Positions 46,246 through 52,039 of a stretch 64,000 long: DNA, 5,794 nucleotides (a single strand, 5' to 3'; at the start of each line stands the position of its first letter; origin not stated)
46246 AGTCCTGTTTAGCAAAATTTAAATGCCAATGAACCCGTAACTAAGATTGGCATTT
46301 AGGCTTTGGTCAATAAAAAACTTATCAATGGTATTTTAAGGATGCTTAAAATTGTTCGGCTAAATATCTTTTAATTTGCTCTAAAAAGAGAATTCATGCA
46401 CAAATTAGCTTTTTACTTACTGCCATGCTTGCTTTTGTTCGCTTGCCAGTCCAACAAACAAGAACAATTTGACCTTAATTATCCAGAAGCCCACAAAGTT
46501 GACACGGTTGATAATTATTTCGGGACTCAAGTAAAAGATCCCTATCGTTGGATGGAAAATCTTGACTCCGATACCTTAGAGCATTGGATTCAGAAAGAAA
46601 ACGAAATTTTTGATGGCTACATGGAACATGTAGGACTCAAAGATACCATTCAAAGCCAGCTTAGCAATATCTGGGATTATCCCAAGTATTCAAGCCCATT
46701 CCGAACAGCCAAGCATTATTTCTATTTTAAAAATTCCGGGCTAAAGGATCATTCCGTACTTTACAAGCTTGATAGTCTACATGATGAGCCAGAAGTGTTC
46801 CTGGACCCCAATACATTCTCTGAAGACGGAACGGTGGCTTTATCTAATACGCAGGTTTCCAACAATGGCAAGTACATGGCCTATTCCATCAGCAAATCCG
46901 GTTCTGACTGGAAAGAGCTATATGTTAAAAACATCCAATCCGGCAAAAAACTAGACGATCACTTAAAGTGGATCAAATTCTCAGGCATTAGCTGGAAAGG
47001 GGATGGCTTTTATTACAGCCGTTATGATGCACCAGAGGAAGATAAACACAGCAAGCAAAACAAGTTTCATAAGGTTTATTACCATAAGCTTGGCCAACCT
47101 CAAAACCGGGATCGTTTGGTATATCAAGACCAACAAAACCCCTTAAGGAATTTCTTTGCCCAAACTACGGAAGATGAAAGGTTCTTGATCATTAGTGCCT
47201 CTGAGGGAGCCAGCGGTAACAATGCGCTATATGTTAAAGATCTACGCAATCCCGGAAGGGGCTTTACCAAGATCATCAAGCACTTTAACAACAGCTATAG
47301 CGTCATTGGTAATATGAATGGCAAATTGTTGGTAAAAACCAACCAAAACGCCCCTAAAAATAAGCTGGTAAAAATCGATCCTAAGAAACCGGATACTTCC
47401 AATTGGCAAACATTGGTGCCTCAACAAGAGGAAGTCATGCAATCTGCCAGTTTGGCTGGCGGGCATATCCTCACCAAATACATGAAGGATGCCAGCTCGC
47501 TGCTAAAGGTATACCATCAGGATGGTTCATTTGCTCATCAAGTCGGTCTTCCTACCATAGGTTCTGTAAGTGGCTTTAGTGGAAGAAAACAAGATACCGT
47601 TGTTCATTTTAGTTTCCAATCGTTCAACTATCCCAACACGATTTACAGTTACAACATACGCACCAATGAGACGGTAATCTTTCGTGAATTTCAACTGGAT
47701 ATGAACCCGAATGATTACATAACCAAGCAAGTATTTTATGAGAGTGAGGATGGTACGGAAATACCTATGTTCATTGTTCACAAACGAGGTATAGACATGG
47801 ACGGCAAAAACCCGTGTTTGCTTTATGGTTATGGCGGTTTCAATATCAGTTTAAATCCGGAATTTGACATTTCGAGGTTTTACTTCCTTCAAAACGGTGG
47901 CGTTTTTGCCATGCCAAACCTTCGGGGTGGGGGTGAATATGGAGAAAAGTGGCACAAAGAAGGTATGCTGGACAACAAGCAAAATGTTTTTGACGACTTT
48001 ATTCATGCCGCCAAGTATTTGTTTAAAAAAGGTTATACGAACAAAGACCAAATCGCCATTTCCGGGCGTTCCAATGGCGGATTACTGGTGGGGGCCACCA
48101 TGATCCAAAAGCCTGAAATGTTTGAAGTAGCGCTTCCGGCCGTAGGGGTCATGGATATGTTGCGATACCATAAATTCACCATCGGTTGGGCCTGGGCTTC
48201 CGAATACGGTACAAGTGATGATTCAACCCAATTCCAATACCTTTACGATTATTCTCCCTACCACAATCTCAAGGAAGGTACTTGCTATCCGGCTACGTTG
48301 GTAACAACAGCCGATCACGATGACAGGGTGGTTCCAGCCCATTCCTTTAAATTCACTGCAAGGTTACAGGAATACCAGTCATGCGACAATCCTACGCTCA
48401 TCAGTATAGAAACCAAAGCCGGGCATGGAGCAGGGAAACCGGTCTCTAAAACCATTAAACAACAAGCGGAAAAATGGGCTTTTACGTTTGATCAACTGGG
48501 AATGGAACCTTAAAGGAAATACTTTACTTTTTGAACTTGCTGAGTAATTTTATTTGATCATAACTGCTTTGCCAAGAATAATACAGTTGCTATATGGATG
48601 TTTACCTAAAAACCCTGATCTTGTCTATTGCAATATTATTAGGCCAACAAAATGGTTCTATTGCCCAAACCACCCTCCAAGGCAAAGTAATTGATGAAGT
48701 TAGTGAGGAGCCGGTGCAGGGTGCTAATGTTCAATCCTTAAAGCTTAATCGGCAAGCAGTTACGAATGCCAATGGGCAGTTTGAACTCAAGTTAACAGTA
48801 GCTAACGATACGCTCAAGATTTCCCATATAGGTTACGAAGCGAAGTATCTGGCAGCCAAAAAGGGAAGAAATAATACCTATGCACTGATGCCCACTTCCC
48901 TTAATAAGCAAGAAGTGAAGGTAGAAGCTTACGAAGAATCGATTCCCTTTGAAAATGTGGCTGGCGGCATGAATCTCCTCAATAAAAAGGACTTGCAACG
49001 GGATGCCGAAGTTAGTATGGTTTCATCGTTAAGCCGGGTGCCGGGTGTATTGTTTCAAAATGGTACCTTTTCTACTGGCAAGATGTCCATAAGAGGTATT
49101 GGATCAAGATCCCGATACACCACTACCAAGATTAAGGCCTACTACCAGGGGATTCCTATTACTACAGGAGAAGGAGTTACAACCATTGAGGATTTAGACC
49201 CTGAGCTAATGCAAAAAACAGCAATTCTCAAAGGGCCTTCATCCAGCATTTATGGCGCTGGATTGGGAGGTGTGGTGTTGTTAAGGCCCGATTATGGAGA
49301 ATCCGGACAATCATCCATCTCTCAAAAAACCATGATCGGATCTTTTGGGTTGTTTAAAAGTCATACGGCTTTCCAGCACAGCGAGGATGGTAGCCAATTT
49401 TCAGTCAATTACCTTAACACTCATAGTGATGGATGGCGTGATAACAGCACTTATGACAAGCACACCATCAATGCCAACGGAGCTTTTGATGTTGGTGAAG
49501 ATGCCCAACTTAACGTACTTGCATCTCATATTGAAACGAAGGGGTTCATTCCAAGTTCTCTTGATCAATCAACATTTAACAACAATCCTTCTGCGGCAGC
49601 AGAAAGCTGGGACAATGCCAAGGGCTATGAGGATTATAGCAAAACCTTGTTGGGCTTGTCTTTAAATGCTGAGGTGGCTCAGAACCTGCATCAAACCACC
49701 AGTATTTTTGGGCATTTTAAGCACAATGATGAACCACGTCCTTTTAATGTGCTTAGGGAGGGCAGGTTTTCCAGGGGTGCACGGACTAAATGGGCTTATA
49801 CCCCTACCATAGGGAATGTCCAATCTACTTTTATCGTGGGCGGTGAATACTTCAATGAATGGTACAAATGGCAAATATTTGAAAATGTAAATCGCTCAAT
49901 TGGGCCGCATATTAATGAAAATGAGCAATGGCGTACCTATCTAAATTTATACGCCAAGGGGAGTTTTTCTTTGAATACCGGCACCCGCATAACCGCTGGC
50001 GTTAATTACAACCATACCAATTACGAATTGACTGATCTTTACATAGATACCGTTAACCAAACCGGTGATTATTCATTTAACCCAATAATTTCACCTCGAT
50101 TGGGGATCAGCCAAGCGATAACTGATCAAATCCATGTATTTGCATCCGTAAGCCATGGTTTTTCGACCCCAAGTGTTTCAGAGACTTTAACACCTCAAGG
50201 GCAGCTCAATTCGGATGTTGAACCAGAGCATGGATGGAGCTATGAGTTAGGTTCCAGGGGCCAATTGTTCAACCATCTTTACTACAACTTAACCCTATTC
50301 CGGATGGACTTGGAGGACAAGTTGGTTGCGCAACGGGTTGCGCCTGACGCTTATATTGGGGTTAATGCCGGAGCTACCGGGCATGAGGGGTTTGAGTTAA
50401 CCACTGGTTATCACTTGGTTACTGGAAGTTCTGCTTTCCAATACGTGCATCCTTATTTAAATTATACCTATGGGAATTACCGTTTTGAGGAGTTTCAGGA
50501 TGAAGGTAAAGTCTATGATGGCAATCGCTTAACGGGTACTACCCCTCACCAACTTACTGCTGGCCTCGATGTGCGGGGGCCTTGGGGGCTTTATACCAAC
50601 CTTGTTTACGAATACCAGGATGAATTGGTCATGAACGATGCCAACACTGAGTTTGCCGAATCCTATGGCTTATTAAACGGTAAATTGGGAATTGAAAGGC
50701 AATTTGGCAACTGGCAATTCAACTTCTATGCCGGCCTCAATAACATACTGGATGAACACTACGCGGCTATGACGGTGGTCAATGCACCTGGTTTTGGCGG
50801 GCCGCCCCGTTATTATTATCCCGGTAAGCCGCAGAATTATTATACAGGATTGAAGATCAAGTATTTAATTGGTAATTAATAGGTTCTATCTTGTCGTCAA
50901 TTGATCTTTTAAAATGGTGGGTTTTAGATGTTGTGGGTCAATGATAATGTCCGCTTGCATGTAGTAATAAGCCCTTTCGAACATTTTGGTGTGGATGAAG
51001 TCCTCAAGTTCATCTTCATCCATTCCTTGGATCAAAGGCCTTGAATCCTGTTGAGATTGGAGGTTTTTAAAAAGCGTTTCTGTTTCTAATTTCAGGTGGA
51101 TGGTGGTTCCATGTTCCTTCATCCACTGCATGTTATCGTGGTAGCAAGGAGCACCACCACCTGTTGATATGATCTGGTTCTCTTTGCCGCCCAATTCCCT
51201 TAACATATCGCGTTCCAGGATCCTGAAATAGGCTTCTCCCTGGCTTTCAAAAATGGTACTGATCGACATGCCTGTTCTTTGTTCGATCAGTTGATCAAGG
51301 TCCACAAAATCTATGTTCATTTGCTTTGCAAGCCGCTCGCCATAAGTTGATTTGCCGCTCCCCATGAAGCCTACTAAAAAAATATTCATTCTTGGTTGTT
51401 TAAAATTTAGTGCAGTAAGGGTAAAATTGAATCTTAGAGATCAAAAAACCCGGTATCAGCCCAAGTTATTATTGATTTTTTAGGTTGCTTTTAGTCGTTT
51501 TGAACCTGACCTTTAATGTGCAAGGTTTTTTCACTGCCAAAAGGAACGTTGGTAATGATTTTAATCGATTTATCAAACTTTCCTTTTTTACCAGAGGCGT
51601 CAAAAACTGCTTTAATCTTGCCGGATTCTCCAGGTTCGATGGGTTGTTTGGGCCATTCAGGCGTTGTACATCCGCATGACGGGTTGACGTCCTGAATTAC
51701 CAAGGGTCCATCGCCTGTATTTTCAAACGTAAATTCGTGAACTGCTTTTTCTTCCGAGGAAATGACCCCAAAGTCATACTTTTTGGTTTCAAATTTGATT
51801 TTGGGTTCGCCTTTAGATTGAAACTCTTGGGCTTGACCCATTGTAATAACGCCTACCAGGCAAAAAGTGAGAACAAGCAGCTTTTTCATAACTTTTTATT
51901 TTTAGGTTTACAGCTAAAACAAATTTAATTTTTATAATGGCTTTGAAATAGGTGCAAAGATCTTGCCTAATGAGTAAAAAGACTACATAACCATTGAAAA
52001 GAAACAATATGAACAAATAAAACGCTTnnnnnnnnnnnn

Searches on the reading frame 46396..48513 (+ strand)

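Call 56: search_protein_families(library=pfam, proteins=[window:46396-48513:+], max_evalue=0.0001)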
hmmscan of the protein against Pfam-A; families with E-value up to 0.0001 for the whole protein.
window:46396-48513:+ (705 aa): 2 families
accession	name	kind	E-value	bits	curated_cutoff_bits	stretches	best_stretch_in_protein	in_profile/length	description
PF02897.21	Peptidase_S9_N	-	8.8e-119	397.4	24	1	30-429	1-411/414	Prolyl oligopeptidase, N-terminal beta-propeller domain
PF00326.27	Peptidase_S9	-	3.9e-60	203.4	22.6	1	489-703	2-212/213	Prolyl oligopeptidase family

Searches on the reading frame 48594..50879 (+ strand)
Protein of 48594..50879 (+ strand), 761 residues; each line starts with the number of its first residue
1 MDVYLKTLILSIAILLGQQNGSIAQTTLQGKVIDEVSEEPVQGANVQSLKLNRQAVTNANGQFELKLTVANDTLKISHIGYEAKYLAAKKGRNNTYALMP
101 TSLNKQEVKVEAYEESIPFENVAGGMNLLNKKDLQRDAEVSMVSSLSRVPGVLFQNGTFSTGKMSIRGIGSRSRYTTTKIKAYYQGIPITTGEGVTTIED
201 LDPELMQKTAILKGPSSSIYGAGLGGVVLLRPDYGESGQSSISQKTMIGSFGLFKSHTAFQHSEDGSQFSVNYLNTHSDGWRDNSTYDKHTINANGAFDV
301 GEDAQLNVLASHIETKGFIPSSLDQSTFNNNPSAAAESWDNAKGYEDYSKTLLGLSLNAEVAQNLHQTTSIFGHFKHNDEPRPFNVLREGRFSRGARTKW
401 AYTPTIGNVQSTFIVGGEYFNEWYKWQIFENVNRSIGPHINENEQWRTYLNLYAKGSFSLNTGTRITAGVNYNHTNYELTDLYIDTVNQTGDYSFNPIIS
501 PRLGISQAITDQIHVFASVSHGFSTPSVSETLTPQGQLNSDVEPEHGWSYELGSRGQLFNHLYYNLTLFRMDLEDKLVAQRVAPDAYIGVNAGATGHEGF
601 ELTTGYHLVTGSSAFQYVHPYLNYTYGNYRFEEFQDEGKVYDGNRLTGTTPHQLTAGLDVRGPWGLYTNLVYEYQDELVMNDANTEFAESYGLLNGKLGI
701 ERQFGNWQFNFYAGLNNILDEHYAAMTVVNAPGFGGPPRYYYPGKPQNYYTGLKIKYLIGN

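Call 56: search_protein_families(library=pfam, proteins=[window:48594-50879:+], max_evalue=0.0001)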
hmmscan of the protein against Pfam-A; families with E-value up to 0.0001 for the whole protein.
window:48594-50879:+ (761 aa): 4 families
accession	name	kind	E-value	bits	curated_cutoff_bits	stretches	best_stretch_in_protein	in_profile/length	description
PF00593.30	TonB_dep_Rec_b-barrel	-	1.2e-34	121.4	27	1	299-718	59-436/436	TonB dependent receptor-like, beta-barrel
PF13715.12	CarbopepD_reg_2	-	2.1e-14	53.7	32.2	1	28-110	1-88/88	CarboxypepD_reg-like domain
PF07715.20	Plug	-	8.1e-13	49.3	23.9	1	122-227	5-107/107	TonB-dependent Receptor Plug Domain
PF13620.12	CarboxypepD_reg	-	2.1e-10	41.2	32.3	1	27-85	1-63/82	Carboxypeptidase regulatory-like domain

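Call 84: search_protein_families(library=ncbifam, proteins=[window:48594-50879:+], max_evalue=0.001)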
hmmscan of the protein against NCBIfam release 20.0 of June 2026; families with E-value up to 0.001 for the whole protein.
window:48594-50879:+ (761 aa): 8 families
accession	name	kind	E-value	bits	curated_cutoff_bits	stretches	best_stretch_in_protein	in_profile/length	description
NF041535.1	TonB_rec_PqqU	equivalog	1.6e-52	178.7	1200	1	127-758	21-674/676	TonB-dependent receptor PqqU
TIGR01783.1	TonB-siderophor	subfamily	7.6e-32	110.7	223.5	2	452-753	365-645/649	TonB-dependent siderophore receptor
TIGR01785.1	TonB-hemin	subfamily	8.8e-19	67.4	316.85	2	106-231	2-127/677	TonB-dependent heme/hemoglobin receptor family protein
TIGR01786.1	TonB-hemlactrns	subfamily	3.2e-18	65.5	323.75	2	337-744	320-708/719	TonB-dependent hemoglobin/transferrin/lactoferrin family receptor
NF010010.0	PRK13483.1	equivalog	9.8e-11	40.3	927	2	492-663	397-577/660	ligand-gated channel protein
NF010012.0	PRK13486.1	equivalog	1.2e-06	27.1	924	0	494-630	412-553/696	TonB-dependent receptor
NF010038.0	PRK13513.1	equivalog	1.4e-06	27.2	942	1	119-228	49-160/659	ligand-gated channel protein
TIGR01779.1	TonB-B12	equivalog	1.1e-05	24.3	599.7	0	126-277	49-198/614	TonB-dependent vitamin B12 receptor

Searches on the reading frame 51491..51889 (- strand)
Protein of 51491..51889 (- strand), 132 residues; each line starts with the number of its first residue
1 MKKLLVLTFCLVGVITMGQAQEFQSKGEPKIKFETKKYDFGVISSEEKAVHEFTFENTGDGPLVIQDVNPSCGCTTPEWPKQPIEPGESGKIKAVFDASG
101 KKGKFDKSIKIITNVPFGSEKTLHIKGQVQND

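Call 56: search_protein_families(library=pfam, proteins=[window:51491-51889:-], max_evalue=0.0001)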
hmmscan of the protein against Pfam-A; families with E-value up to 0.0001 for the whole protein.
window:51491-51889:- (132 aa): 2 families
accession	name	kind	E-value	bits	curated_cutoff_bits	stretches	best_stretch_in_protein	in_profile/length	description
PF07610.17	DUF1573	-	9.7e-37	125.4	26.1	1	31-129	1-98/98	Protein of unknown function (DUF1573)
PF22544.2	HYDIN_VesB_CFA65-like_Ig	-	1.1e-18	67.8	25.5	1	29-128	1-100/100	HYDIN/CFA65/VesB-like, Ig-like domain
